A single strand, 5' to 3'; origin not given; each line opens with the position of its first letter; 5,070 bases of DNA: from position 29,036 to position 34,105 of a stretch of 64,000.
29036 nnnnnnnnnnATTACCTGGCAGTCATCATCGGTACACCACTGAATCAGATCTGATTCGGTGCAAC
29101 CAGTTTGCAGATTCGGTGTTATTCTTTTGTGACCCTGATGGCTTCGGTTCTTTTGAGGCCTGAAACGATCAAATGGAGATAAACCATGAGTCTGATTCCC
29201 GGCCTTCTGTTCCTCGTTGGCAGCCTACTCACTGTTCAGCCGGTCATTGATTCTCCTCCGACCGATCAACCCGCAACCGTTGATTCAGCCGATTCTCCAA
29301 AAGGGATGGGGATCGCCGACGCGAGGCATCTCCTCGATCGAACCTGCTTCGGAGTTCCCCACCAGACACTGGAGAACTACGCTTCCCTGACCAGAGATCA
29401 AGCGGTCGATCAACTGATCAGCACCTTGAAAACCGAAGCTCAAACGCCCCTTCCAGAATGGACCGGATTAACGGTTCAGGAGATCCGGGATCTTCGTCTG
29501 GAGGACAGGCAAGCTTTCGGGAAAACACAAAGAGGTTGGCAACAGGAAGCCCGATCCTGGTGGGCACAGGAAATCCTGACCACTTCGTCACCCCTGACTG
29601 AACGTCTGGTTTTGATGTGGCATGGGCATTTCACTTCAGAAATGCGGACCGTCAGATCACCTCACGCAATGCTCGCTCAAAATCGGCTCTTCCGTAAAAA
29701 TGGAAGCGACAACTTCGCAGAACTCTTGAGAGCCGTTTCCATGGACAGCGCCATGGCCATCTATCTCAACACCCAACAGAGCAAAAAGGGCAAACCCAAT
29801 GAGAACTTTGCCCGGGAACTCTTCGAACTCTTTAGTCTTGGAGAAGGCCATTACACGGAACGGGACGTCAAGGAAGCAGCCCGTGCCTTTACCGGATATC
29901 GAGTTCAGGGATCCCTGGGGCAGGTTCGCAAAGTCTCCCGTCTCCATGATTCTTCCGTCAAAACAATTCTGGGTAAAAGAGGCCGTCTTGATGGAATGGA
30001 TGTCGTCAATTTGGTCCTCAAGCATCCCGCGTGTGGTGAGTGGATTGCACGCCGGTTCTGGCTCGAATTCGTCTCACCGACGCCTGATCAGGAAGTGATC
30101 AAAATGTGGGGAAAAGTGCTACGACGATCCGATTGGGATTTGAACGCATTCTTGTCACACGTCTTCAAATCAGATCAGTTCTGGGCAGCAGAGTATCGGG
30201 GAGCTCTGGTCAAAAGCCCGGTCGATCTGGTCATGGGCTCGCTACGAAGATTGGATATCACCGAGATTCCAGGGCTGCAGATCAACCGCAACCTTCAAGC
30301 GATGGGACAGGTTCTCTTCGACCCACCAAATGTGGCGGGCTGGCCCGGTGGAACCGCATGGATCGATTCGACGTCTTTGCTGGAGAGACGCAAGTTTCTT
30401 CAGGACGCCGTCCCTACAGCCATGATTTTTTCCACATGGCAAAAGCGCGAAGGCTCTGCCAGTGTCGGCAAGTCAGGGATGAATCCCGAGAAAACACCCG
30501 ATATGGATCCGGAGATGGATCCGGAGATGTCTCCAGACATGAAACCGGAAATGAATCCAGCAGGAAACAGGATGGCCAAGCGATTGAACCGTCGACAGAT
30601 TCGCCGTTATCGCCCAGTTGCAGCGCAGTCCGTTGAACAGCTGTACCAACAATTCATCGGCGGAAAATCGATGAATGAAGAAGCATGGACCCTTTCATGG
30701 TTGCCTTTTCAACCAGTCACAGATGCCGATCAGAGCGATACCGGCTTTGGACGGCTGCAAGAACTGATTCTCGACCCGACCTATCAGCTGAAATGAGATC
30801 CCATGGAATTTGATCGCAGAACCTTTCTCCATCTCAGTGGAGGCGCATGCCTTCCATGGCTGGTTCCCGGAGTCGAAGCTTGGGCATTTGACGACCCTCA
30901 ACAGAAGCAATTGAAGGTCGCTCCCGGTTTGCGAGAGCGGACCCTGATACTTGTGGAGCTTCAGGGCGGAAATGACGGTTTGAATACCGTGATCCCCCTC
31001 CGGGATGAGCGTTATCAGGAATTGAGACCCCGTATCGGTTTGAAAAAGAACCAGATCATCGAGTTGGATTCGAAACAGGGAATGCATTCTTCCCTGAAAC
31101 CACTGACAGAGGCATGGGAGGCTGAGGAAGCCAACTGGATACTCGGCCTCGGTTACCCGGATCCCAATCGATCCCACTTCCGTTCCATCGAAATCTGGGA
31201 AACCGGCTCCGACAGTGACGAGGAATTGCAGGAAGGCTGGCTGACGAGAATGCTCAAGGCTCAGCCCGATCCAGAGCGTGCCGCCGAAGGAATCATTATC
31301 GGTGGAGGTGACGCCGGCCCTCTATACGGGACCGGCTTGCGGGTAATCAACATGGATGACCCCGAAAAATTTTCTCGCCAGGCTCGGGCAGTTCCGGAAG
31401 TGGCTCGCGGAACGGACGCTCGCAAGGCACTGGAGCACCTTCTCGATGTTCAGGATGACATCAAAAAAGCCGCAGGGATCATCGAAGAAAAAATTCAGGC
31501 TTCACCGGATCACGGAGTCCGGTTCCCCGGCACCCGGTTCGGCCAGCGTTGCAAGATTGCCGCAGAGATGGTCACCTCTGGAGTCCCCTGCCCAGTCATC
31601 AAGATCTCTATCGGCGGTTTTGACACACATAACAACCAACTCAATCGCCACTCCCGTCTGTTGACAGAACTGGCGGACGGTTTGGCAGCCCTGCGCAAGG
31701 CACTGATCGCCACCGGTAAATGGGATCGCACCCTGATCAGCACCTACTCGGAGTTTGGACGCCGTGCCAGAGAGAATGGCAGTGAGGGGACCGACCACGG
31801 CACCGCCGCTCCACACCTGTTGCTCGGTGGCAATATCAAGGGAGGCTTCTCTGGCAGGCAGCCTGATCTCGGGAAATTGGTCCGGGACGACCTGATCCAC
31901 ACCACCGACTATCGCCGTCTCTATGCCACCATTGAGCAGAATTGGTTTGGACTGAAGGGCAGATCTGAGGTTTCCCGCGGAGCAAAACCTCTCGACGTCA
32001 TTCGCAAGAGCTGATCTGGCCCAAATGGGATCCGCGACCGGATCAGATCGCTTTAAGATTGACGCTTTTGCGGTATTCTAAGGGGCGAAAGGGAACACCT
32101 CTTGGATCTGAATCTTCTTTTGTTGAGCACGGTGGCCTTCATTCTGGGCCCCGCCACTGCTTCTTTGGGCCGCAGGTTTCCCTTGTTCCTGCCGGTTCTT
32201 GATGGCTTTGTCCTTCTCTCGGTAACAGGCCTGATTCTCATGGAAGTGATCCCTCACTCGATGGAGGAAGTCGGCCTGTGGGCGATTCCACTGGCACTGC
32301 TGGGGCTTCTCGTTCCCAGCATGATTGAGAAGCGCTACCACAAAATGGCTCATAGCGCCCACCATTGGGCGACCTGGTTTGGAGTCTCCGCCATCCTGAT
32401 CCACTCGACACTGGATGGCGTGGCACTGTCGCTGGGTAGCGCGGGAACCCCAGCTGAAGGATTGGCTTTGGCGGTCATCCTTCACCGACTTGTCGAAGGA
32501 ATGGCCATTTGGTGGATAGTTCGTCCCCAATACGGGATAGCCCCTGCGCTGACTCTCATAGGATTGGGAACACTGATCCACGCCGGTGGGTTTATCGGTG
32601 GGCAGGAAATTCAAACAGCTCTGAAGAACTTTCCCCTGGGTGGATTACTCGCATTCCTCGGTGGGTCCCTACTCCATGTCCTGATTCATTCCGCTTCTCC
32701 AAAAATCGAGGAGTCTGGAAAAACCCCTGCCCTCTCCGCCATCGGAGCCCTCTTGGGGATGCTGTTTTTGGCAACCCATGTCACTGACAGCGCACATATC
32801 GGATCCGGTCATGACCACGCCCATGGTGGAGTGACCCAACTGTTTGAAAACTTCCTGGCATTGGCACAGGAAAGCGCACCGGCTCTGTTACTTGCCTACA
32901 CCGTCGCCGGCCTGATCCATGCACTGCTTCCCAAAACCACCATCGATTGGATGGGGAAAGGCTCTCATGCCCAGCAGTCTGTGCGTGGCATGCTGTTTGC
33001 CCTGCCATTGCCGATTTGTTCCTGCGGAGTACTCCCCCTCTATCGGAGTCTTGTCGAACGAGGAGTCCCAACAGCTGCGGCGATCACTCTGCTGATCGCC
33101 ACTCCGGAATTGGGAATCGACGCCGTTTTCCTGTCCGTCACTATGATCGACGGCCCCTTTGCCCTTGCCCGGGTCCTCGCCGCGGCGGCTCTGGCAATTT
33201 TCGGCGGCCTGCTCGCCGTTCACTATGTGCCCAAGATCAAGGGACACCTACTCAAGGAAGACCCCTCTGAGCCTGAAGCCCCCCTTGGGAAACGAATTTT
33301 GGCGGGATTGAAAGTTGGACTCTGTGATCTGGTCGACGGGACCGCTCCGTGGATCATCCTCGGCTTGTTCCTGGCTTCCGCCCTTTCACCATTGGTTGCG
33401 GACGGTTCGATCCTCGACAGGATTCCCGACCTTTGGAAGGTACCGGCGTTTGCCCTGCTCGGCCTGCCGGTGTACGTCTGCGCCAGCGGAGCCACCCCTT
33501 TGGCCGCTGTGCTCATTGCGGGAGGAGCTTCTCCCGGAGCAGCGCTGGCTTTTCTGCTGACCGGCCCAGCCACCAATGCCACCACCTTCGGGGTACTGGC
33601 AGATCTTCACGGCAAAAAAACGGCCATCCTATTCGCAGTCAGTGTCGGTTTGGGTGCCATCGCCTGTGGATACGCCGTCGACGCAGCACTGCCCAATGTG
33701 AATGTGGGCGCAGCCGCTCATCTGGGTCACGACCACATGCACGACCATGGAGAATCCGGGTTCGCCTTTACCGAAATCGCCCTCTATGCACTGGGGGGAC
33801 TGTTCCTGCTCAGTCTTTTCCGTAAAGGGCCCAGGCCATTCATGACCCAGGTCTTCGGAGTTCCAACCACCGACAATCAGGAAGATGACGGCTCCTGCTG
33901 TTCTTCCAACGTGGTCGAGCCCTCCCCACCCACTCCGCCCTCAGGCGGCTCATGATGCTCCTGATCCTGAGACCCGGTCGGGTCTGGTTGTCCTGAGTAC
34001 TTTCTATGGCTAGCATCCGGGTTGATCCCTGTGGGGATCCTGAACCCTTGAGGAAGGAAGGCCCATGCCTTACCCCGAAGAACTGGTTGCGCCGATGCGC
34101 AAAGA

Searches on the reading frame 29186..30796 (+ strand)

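Call 70: search_protein_families(library=pfam, proteins=[window:29186-30796:+], max_evalue=0.00001)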
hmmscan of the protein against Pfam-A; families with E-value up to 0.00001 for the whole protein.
window:29186-30796:+ (536 aa): 1 family
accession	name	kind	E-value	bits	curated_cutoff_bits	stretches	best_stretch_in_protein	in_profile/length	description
PF08811.16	DUF1800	-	5.1e-97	326.1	26.1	1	48-501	1-387/419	Protein of unknown function (DUF1800)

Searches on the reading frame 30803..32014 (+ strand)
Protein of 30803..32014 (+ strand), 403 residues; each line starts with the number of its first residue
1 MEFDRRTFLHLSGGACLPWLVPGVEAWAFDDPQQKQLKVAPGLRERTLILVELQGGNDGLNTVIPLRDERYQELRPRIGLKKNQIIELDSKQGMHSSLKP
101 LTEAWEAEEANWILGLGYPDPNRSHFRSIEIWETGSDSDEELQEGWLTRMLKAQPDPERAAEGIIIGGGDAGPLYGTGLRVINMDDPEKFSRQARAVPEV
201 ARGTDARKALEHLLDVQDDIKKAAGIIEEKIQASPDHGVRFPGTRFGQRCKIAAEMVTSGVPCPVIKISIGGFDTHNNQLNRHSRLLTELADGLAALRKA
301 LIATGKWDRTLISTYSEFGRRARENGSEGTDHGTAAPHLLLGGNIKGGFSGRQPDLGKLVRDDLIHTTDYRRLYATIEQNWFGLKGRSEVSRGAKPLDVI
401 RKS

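Call 70: search_protein_families(library=pfam, proteins=[window:30803-32014:+], max_evalue=0.00001)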
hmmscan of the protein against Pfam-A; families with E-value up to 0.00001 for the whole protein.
window:30803-32014:+ (403 aa): 1 family
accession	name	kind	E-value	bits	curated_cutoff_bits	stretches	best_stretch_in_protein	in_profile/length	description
PF07394.17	DUF1501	-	7.6e-39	134.4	27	1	46-372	2-367/390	Protein of unknown function (DUF1501)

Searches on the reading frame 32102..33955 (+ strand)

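Call 70: search_protein_families(library=pfam, proteins=[window:32102-33955:+], max_evalue=0.00001)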
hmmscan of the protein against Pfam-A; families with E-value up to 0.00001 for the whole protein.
window:32102-33955:+ (617 aa): 1 family
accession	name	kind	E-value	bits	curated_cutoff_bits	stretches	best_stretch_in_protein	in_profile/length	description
PF03773.19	ArsP_1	-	1e-33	117.2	32.3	1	247-526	5-292/294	Predicted permease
